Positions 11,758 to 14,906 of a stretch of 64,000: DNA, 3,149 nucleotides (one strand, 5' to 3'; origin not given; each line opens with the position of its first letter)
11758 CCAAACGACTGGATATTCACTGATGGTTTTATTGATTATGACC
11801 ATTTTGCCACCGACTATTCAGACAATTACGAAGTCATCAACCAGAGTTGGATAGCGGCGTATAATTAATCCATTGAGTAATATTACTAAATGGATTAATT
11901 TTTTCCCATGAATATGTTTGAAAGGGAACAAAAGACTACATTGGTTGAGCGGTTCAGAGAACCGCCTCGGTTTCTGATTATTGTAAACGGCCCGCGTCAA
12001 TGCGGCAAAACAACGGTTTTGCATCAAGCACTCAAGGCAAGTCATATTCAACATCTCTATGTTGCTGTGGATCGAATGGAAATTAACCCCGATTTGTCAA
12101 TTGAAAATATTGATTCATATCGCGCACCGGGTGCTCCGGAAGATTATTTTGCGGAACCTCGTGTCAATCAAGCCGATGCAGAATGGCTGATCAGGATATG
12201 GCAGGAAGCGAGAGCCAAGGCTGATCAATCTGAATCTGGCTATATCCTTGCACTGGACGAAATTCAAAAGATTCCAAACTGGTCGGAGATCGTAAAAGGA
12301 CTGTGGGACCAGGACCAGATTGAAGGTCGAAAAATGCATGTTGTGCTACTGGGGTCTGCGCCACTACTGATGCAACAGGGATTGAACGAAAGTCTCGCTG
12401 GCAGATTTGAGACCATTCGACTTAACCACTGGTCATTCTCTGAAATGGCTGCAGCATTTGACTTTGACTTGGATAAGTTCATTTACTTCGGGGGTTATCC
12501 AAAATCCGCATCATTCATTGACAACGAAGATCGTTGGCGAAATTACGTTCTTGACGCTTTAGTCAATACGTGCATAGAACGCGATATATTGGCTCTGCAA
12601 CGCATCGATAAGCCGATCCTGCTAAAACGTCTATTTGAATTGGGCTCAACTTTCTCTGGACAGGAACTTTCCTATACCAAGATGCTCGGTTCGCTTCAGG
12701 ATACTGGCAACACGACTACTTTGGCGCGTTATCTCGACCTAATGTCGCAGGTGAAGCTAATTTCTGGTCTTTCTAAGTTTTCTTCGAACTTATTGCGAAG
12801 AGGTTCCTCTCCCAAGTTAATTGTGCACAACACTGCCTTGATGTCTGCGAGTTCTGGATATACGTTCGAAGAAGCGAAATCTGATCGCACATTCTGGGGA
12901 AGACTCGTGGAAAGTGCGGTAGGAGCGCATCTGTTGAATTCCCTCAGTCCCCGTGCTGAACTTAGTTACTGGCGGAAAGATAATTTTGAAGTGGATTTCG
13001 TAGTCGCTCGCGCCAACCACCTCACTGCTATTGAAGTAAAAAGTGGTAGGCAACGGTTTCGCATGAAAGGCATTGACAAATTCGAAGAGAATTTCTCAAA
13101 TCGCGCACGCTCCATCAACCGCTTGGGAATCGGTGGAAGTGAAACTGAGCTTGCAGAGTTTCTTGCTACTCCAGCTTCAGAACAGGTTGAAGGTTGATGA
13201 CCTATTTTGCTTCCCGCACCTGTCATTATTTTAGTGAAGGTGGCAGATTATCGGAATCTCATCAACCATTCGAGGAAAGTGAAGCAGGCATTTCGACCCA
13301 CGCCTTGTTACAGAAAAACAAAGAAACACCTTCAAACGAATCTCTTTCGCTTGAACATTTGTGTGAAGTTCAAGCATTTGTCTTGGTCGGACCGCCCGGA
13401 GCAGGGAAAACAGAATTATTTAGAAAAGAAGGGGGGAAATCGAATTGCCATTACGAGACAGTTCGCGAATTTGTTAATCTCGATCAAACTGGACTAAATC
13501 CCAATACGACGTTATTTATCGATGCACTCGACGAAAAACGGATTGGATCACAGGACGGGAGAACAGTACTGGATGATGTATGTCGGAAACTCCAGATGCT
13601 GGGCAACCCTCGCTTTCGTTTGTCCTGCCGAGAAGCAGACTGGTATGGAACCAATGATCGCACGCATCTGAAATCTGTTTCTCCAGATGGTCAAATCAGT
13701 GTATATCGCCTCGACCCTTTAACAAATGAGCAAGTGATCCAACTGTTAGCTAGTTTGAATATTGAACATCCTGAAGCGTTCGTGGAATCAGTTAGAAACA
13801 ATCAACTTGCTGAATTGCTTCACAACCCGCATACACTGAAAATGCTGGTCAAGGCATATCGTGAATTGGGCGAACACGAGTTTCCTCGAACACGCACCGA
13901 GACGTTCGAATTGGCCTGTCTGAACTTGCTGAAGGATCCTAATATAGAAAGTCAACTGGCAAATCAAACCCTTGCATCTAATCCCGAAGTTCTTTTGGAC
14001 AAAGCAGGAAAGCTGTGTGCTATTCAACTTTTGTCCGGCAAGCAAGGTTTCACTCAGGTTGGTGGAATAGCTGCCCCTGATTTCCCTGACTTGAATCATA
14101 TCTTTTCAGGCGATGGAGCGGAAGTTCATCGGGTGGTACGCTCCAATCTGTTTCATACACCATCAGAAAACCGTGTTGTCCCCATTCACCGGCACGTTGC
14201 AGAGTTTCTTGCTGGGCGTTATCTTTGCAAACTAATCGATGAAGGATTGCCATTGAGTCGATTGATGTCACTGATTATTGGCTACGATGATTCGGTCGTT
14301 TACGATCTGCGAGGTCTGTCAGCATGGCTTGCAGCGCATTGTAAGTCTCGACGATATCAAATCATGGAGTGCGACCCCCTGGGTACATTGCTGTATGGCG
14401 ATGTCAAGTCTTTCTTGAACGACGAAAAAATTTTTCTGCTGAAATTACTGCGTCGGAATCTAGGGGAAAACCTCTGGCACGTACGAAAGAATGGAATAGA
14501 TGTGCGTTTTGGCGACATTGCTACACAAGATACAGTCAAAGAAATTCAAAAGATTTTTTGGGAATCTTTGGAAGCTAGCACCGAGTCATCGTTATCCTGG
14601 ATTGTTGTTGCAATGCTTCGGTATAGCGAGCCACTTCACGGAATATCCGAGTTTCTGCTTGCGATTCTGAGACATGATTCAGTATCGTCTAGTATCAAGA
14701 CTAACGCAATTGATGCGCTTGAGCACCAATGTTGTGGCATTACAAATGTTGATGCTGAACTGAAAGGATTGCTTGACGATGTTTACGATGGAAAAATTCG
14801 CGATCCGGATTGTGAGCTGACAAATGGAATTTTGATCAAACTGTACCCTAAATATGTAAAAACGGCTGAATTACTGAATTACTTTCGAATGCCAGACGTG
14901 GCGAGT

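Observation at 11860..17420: Candidate undescribed two-gene defence module: DUF4143 ATPase-nuclease coupled to a giant STAND NTPase with a C-terminal nuclease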

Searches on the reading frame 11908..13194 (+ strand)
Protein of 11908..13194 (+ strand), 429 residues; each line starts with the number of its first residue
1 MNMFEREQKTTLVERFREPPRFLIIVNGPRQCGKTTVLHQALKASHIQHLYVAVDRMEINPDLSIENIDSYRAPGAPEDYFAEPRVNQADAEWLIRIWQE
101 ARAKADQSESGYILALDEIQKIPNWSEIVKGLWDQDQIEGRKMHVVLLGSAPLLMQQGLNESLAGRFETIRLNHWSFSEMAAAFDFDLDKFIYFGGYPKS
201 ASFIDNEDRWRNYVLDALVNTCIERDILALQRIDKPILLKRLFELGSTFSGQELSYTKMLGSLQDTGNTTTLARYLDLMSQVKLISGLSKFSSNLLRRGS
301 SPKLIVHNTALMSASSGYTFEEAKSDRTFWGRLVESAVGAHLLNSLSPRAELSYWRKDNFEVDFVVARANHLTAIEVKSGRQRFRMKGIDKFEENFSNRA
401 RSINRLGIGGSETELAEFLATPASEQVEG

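Call 3: search_protein_families(library=pfam, proteins=[window:11908-13194:+], max_evalue=1)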
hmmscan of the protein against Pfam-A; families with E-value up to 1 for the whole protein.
window:11908-13194:+ (429 aa): 8 families
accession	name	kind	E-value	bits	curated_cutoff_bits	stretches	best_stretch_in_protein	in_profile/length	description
PF13635.12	DUF4143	-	1.5e-28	100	28.1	1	224-380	1-160/160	Domain of unknown function (DUF4143)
PF13173.12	AAA_14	-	4.9e-24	85.2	27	1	23-180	4-128/129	AAA domain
PF01637.24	ATPase_2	-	1.6e-06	28.5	33.2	1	11-172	9-179/225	ATPase domain predominantly from Archaea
PF13191.12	AAA_16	-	0.0064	17.4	32.6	1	10-60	13-63/167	AAA ATPase domain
PF13401.12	AAA_22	-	0.0077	17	27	1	23-151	7-124/130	AAA domain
PF00437.27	T2SSE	-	0.019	14.1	24.9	1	7-48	128-169/370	Type II/IV secretion system protein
PF00004.35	AAA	-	0.04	14.8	21.2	1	25-133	2-89/131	ATPase family associated with various cellular activities (AAA)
PF14511.12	RE_EcoO109I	-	0.13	12.5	22.5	1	361-403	92-134/198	Type II restriction endonuclease EcoO109I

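Call 4: search_protein_families(library=padloc, proteins=[window:11908-13194:+], max_evalue=1)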
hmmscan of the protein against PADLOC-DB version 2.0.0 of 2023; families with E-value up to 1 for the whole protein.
window:11908-13194:+ (429 aa): 11 families
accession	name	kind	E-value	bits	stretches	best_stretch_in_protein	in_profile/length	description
PDLC04791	PDC-S01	-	8.7e-156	516.5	1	3-425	1-392/395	-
PDLC04790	PDC-S01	-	2e-49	166.5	3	188-398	174-388/422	-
PDLC04789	PDC-S01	-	1.5e-40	137.4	2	109-399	72-359/375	-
PDLC04787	PDC-S01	-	4.6e-36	122.6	1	1-378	6-356/412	-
PDLC04788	PDC-S01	-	8.1e-21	72.4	3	191-395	183-397/448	-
PDLC04786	PDC-S01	-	7.6e-20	69.1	3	298-398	302-404/439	-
PDLC04792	PDC-S01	-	1.2e-11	41.9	2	325-392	331-397/452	-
PDLC04985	PDC-S27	-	3.4e-05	21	1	14-184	18-184/484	-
PDLC01887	CARF4--CARF_PDDEXK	-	0.00086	16.9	1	294-392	130-221/285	-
PDLC01037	Csx1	-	0.016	12.7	1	318-387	202-255/320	ARF+Nuclease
PDLC01903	CARF4--CARF_PDDEXK_TM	-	0.024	12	1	357-391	293-330/380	-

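Call 5: search_protein_families(library=ncbifam, proteins=[window:11908-13194:+], max_evalue=1)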
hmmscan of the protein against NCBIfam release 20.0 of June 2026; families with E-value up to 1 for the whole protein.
window:11908-13194:+ (429 aa): 2 families
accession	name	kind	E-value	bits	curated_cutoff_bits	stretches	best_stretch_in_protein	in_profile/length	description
NF041000.1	ATPase_ComGA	equivalog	0.041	12.9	300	1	6-46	113-153/267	competence type IV pilus ATPase ComGA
NF041712.1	techglyph_taseTarF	equivalog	0.096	11.7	550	0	237-299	11-73/388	teichoic acid glycerol-phosphate transferase TarF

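Call 17: search_solved_structures(query=window:11908-13194:+, max_evalue=1)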
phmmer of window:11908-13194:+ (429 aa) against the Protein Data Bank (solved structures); distinct sequences matched with E-value up to 1: 1.
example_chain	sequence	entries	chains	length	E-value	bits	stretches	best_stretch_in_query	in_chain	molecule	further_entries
4tqu_S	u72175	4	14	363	0.87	11.2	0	2-64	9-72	AlgS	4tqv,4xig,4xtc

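Call 102: find_related_loci(query=A4, collection=metagenome_contigs, flank=6000)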
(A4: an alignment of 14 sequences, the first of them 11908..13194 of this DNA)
Query A4 (429 aa) in metagenome_contigs; peptide patterns used: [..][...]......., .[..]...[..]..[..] (x = any residue, [..] = any of these).
600 stretches matched a pattern (row limit reached: there are more); 573 encode a relative of the query (tblastn E <= 1e-3); the best 80 are kept; 80 distinct loci.
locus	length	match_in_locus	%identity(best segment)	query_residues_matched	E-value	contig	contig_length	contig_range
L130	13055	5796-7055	55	1-425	6e-152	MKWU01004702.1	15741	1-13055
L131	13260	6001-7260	56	1-425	2e-150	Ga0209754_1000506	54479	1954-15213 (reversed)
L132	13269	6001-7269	53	1-428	2e-143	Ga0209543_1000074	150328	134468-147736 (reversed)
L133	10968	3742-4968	54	4-423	1e-137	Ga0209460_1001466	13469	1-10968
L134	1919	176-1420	54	4-428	1e-147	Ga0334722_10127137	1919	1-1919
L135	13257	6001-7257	52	3-428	9e-137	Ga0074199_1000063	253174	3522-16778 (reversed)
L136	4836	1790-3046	52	4-428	2e-138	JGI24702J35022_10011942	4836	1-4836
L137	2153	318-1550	51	1-421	1e-145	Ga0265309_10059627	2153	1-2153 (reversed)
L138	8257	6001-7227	52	4-423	5e-136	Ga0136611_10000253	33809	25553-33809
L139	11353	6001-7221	53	4-423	4e-134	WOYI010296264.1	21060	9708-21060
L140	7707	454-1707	52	4-428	4e-134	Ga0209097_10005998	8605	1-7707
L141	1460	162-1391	52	1-424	1e-145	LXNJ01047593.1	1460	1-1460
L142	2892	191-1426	52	1-425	9e-139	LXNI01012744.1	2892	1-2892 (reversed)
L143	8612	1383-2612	51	1-423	1e-130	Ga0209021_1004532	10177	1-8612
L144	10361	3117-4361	50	4-428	1e-130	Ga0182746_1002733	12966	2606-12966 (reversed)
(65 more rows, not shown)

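Call 109: search_solved_structures(query=A4, max_evalue=10)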
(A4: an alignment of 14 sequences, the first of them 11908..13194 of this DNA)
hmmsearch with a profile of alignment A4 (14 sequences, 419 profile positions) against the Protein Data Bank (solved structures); distinct sequences matched with E-value up to 10: 25.
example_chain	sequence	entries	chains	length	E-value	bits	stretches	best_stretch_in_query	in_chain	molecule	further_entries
5zfq_A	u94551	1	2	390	0.0014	20.5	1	9-73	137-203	Twitching motility pilus retraction protein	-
6ojx_A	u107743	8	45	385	0.0049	18.7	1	12-73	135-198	Twitching motility pilus retraction ATPase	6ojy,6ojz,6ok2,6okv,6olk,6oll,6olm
3jvu_A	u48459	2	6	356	0.067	15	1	12-65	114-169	Twitching mobility protein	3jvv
4xgc_D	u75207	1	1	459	0.074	14.8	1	5-46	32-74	Origin recognition complex subunit 4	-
7jgr_D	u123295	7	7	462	0.075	14.8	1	5-46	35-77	Origin recognition complex subunit 4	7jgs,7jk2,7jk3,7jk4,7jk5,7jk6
1ye8_A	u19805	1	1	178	0.077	14.8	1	24-127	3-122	Hypothetical UPF0334 kinase-like protein AQ_1292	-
5oql_Z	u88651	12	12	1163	0.15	13.8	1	11-49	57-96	Bms1 | Bms1-type G domain-containing protein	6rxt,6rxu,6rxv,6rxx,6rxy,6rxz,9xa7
1p9r_A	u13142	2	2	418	0.28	12.9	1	13-57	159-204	General secretion pathway protein E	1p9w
5e7p_A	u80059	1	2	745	0.4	12.4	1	12-72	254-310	Cell division control protein Cdc48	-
4ksr_A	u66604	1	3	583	0.42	12.3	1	13-57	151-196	Type II secretion system protein E, Hemolysin-coregulated protein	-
4kss_A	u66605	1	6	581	0.42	12.3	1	13-57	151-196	Type II secretion system protein E, hemolysin-coregulated protein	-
6az3_R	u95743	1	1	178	0.48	12.1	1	198-275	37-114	60S ribosomal protein L18a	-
6c2u_A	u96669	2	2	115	0.48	12.1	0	14-57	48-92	phosphate-loop protein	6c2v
5t2a_Q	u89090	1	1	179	0.49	12.1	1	198-275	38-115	eL20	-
3jcs_R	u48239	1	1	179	0.49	12.1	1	198-275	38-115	ribosomal protein L20e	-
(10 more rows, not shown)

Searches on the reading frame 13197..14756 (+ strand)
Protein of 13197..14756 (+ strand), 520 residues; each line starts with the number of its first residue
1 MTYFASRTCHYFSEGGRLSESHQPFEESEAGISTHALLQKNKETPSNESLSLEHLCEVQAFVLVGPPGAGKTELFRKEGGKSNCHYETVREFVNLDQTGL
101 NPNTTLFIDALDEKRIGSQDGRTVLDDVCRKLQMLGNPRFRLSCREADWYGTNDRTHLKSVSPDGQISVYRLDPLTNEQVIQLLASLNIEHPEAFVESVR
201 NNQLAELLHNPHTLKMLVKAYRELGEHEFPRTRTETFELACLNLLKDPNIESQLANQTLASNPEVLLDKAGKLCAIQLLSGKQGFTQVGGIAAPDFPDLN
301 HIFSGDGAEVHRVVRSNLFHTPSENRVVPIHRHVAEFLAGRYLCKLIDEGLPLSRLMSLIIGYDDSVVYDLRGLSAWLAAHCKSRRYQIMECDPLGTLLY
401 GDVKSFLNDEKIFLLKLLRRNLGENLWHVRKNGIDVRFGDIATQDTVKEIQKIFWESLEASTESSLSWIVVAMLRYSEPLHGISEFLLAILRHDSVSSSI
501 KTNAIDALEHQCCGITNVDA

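Call 33: predict_structure(alignment_id=A3)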
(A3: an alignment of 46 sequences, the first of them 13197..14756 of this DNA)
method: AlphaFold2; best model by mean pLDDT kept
length: 520 residues; sequences in the alignment: 46
mean_pLDDT: 79.2   pTM: 0.67
mean pLDDT of the five models: 79.2, 78.3, 77.5, 76.3, 76.0
residues with pLDDT >= 90: 143; 70-90: 268; 50-70: 70; < 50: 39
segments of 3 or more residues with pLDDT < 50: 15-46, 113-118
pLDDT, mean of each block of 10 residues (from residue 1): 74 52 29 30 53 86 85 87 87 75 85 48 79 91 79 82 92 89 89 85 77 82 71 82 72 55 86 92 78 77 72 83 78 90 95 92 80 92 94 88 91 90 62 72 92 87 76 89 91 89 90 71
secondary structure, 60 per line:
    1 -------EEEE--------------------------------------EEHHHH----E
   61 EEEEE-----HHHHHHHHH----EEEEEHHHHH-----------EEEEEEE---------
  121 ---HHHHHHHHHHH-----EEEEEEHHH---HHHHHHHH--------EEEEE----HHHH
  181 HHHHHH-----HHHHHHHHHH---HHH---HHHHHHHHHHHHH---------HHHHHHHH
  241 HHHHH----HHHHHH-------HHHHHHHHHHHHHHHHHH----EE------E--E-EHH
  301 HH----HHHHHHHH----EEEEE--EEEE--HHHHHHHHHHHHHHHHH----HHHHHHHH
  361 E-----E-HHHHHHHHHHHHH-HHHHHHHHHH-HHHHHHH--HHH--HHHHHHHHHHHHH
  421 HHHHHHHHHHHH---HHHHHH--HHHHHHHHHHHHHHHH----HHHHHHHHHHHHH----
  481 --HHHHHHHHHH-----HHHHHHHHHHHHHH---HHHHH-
elements in order: E8-11 H52-55 E60-65 H71-79 E84-88 H89-93 E105-111 H124-134 E140-145 H152-159 E168-172 H177-186 H192-201 H211-223 H233-245 H250-255 H263-280 H299-302 H307-314 E319-323 E326-329 H332-348 H353-360 H369-381 H383-392 H394-400 H408-432 H436-441 H444-459 H464-476 H483-492 H498-511 H515-519
